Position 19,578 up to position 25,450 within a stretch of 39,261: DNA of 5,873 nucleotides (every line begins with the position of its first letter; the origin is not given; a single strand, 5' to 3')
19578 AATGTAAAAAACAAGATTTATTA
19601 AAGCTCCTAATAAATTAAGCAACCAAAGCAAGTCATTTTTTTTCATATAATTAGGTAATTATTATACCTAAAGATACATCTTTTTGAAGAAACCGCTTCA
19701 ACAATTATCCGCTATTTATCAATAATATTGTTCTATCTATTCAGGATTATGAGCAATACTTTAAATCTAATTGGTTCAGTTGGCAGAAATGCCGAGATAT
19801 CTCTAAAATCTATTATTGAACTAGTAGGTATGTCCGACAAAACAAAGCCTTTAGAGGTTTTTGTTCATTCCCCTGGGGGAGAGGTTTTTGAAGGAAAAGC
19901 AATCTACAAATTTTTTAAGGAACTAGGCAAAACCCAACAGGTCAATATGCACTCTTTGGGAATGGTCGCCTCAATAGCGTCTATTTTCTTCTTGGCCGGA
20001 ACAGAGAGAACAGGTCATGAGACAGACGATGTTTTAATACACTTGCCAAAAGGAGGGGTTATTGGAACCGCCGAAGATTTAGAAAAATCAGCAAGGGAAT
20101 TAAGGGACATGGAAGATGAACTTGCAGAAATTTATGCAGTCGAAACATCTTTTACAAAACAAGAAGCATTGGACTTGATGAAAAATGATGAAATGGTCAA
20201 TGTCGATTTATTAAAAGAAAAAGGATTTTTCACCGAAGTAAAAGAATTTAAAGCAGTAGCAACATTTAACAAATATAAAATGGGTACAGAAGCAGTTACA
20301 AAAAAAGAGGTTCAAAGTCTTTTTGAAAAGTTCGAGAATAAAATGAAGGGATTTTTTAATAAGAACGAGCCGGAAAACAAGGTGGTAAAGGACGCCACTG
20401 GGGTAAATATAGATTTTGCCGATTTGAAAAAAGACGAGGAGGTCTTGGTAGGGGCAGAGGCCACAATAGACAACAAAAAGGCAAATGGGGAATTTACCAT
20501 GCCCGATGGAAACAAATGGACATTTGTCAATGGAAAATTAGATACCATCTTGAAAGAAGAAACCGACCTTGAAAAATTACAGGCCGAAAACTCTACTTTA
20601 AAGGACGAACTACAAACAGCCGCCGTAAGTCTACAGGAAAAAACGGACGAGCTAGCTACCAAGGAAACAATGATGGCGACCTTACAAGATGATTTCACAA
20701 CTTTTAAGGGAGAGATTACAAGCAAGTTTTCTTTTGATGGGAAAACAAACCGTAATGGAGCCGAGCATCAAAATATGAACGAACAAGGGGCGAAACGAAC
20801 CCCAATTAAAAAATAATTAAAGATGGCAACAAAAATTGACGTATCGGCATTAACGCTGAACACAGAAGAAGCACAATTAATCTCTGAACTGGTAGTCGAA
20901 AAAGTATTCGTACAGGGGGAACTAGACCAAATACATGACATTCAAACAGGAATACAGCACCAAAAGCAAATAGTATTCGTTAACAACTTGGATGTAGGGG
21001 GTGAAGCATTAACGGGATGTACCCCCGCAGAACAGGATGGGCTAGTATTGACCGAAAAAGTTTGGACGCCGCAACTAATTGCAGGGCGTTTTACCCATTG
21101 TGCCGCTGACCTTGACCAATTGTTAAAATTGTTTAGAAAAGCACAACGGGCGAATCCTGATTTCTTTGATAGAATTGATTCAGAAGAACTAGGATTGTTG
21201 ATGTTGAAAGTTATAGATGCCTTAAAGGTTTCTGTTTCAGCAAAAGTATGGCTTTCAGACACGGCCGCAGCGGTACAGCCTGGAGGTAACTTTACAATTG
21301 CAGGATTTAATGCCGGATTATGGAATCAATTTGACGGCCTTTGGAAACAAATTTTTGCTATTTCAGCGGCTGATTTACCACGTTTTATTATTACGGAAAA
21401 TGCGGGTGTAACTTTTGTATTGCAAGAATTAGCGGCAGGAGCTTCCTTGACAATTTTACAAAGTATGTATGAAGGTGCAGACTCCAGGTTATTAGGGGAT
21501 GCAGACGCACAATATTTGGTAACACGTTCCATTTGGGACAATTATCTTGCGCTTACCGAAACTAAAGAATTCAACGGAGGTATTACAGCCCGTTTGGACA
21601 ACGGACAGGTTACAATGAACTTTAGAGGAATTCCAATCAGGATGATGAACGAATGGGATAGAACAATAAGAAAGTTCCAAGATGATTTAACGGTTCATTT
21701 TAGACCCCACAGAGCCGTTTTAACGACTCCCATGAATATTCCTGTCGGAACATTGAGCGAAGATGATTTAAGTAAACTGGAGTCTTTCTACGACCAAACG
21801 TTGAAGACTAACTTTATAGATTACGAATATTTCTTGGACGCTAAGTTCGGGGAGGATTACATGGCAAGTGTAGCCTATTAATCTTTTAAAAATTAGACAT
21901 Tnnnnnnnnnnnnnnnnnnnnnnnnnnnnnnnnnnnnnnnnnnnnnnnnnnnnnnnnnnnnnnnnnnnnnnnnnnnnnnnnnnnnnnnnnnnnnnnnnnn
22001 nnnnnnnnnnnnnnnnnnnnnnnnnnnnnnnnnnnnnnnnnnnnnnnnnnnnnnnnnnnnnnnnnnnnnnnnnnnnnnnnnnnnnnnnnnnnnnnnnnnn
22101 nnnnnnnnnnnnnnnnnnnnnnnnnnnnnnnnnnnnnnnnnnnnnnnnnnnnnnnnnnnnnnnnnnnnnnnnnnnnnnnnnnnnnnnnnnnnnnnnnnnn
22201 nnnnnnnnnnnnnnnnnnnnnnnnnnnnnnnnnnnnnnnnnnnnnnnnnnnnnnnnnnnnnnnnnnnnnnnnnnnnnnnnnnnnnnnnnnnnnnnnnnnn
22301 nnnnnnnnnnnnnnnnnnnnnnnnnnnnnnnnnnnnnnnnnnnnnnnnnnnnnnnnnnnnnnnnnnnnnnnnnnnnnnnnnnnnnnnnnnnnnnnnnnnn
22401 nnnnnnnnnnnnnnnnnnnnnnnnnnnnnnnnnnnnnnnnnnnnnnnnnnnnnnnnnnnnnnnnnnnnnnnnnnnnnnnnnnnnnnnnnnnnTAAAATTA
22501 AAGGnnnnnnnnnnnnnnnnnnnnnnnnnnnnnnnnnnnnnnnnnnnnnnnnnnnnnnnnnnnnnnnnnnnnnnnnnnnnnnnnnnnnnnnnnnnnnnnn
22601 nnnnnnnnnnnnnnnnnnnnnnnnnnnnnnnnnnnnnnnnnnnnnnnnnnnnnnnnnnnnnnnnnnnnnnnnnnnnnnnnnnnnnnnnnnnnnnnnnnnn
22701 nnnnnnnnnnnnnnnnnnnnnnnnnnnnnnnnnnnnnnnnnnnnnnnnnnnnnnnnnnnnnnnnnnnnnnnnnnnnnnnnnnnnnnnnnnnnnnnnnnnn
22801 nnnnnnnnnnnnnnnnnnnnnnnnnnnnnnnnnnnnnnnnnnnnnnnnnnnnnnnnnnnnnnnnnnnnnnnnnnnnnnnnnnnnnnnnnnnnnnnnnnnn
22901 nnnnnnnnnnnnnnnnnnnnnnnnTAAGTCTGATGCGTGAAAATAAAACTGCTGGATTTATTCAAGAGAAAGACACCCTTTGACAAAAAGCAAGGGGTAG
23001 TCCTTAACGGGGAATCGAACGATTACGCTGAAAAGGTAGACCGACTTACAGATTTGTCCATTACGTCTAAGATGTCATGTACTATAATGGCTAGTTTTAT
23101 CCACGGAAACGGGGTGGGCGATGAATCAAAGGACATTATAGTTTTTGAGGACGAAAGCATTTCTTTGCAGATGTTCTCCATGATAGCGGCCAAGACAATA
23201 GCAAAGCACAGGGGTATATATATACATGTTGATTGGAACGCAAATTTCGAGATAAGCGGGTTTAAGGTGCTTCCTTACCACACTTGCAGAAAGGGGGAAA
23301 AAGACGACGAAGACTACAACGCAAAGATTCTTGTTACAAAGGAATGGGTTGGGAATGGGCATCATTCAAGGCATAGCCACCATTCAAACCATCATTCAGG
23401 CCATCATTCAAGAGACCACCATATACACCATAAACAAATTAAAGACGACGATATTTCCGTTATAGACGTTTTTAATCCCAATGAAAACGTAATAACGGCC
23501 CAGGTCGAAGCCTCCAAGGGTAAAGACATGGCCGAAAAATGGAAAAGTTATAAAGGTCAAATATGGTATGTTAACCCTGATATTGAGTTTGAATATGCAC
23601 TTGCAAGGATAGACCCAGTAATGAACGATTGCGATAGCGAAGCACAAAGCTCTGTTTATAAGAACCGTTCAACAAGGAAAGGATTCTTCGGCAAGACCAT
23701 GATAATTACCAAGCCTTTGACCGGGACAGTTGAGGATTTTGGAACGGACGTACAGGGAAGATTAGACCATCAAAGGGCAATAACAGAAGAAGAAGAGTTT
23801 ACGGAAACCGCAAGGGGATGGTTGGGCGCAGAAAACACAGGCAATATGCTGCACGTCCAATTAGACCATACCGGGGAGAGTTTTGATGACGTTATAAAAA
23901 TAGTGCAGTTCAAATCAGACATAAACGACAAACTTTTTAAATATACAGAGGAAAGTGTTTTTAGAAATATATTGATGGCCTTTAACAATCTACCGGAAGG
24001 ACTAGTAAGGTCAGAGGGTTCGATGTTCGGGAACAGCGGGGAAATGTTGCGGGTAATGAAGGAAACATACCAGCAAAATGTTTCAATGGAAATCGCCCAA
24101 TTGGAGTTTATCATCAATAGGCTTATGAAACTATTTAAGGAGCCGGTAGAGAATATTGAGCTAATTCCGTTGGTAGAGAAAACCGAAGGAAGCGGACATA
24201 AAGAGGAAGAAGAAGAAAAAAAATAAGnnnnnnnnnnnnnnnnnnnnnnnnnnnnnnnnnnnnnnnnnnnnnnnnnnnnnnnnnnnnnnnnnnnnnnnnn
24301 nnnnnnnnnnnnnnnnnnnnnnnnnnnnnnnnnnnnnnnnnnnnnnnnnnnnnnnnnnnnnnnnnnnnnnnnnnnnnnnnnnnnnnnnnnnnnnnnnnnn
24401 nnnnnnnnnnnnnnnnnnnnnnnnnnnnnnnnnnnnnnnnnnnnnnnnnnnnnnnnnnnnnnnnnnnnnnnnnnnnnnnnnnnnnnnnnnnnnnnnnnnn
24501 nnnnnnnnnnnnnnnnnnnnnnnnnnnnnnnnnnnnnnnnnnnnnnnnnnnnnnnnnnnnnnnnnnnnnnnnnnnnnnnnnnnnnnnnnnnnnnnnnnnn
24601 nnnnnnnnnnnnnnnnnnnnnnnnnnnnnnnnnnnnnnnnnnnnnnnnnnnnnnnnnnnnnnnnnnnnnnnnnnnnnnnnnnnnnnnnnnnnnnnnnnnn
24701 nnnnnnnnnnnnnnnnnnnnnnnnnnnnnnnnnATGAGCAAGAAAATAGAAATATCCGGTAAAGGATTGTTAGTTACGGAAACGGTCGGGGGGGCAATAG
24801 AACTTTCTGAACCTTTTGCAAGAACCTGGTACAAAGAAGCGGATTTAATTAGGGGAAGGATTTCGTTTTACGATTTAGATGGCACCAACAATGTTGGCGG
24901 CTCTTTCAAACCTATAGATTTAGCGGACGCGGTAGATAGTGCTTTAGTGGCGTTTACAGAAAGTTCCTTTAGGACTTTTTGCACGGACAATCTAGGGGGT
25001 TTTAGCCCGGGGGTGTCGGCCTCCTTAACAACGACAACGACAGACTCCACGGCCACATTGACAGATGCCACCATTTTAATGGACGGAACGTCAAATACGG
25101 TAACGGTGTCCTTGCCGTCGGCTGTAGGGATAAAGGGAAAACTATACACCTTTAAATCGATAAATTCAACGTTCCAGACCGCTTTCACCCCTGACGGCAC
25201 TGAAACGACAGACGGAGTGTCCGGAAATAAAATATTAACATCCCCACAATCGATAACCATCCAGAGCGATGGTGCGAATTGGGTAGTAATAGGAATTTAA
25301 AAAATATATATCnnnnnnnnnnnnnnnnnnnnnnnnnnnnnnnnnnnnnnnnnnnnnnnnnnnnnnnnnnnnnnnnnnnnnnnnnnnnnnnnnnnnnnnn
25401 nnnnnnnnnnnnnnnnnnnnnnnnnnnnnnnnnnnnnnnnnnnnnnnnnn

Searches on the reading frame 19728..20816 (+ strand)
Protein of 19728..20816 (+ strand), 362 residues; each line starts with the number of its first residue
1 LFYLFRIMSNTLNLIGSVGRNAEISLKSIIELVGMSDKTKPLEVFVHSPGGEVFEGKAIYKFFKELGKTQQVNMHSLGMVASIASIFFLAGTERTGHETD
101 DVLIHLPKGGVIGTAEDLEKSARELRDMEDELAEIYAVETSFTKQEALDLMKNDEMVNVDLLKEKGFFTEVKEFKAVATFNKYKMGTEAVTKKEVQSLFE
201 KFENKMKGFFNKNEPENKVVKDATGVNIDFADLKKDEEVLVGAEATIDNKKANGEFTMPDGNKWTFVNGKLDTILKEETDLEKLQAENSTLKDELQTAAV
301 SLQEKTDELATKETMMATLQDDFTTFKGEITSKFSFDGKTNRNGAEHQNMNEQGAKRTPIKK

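Call 18: search_protein_families(library=phrogs, proteins=[window:19728-20816:+], max_evalue=0.001)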
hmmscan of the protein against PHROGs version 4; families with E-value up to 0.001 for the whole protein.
window:19728-20816:+ (362 aa): 11 families
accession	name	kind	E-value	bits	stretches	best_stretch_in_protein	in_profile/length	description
phrog_94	-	head and packaging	1.8e-29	104.7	1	8-315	79-368/622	head maturation protease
phrog_133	-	head and packaging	1.8e-25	90.6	1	22-216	31-213/668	head maturation protease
phrog_2976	-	head and packaging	6.2e-25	89.7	1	12-305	23-319/394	head maturation protease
phrog_1684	-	head and packaging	1.2e-21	78.4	1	38-221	72-265/284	head maturation protease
phrog_33547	-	unknown function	5.3e-18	66.1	1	14-306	4-290/357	-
phrog_3348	-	unknown function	3.2e-13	50.7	1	29-176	57-202/386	-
phrog_23753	-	head and packaging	2.8e-09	38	1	42-175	44-175/298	head maturation protease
phrog_53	-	head and packaging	2.1e-08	34.8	1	44-96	122-174/583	head maturation protease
phrog_1827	-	other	5.1e-07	30.2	1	42-155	55-165/202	ATP-dependent protease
phrog_5410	-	other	7.9e-06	26.3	1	35-135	51-149/323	ATP-dependent protease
phrog_13984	-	unknown function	6.2e-05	24.1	1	29-94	51-113/123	-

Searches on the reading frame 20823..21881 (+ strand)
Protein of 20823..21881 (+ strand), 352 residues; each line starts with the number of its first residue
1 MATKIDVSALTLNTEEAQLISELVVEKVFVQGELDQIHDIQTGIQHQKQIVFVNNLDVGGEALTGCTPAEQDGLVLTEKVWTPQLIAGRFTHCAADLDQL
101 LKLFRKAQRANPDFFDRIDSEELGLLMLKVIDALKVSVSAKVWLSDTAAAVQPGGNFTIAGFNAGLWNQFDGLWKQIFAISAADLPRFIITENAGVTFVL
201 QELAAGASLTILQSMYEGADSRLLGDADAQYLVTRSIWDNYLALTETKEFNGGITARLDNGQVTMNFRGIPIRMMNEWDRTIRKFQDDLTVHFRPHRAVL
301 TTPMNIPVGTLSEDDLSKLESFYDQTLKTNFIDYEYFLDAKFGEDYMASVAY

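Call 18: search_protein_families(library=phrogs, proteins=[window:20823-21881:+], max_evalue=0.001)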
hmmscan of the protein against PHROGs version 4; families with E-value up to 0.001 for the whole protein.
window:20823-21881:+ (352 aa): 1 family
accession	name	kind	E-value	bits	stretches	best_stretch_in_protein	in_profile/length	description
phrog_38780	-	unknown function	4.2e-16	60.1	1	17-332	19-340/360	-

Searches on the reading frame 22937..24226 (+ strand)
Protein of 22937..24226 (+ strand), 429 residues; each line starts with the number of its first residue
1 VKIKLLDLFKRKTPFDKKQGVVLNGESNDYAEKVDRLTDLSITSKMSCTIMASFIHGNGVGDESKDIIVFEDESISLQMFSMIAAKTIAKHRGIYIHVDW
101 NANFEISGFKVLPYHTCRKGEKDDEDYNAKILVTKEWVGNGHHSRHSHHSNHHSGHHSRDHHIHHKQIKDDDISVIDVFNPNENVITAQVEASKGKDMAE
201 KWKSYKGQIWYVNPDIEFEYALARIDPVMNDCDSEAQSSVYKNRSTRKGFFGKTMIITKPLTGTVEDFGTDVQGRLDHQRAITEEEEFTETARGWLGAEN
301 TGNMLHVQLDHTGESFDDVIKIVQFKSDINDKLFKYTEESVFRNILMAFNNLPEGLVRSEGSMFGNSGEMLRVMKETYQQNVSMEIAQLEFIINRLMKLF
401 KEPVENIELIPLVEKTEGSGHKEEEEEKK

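Call 18: search_protein_families(library=phrogs, proteins=[window:22937-24226:+], max_evalue=0.001)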
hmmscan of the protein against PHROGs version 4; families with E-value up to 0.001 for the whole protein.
window:22937-24226:+ (429 aa): 1 family
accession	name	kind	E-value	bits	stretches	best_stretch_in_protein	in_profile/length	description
phrog_11226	-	head and packaging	1.7e-43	150.1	1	13-401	16-364/388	portal protein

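Call 66: search_dna_similar(query=window:22937-24223:+, collection=phages, mode=protein, max_rows=12, max_evalue=0.00001)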
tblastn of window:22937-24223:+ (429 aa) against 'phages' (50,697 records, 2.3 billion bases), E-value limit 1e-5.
Records with a match: 28; places in all: 28; records where one place covers at least 80% of the query: 4.
Best place of each record, by identity: <60% 28.
By first word of the organism name: Phocaeicola 20; Bacteroides 4; Cellulophaga 2; Elizabethkingia 1; OM05-12 1.
By host as written in the record: Phocaeicola dorei DA26 5; Phocaeicola vulgatus DA741 3; Phocaeicola vulgatus DA57 3; Phocaeicola vulgatus DA283 3; Cellulophaga baltica NN016046 2; Phocaeicola vulgatus DA737 2; Bacteroides salyersiae BG8 1; Elizabethkingia anophelis 1; and 8 more.
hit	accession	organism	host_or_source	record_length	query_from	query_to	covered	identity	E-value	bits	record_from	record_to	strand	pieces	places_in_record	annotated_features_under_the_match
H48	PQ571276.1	Bacteroides phage BS-TP3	Bacteroides salyersiae BG8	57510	3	412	96%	25.8%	9e-22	104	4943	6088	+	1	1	polyprotein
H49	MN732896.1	Elizabethkingia phage TCUEAP1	Elizabethkingia anophelis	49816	7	376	86%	27.5%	5e-30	129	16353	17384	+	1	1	portal protein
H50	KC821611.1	Cellulophaga phage phi46:1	Cellulophaga baltica NN016046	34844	15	410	92%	21.3%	4e-14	81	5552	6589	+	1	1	phage portal protein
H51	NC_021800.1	Cellulophaga phage phi46:1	Cellulophaga baltica NN016046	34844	15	410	92%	21.3%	4e-14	81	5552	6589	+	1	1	portal protein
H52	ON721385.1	Bacteroides phage EMB2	Bacteroides uniformis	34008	174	389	50%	25.4%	5e-7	58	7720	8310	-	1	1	portal protein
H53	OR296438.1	Bacteroides phage C2_18_80S2P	Bacteroides uniformis MB18-80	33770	174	382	49%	25.2%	9e-6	54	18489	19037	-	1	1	hypothetical protein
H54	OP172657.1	OM05-12 phage BD166P1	OM05-12 sp003438995 DA166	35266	203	389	44%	28.2%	7e-8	61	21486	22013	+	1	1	hypothetical protein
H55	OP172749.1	Phocaeicola phage BV741P2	Phocaeicola vulgatus DA741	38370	203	389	44%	28.2%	7e-8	61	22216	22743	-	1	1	hypothetical protein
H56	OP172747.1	Phocaeicola phage BV739P1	Phocaeicola vulgatus DA739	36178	203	389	44%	28.2%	8e-8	61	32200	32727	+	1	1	hypothetical protein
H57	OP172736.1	Phocaeicola phage BV57P1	Phocaeicola vulgatus DA57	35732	203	389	44%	27.7%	8e-8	61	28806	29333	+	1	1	hypothetical protein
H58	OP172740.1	Phocaeicola phage BV200P1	Phocaeicola vulgatus DA200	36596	203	389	44%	27.7%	8e-8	61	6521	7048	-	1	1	hypothetical protein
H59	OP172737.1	Phocaeicola phage BV57P2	Phocaeicola vulgatus DA57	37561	203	389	44%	27.7%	1e-7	60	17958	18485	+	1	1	hypothetical protein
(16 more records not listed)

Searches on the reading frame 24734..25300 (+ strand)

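Call 4: search_protein_families(library=pfam, proteins=[window:24734-25300:+], max_evalue=0.1)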
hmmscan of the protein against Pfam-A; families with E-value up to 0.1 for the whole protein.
window:24734-25300:+ (188 aa): 0 families

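Call 5: search_protein_families(library=phrogs, proteins=[window:24734-25300:+], max_evalue=0.01)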
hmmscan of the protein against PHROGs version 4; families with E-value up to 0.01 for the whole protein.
window:24734-25300:+ (188 aa): 2 families
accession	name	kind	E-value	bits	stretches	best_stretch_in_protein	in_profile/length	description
phrog_37034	-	unknown function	0.00012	22.9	1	97-186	84-171/171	-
phrog_1407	-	tail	0.0076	16.8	0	117-157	56-96/258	major tail protein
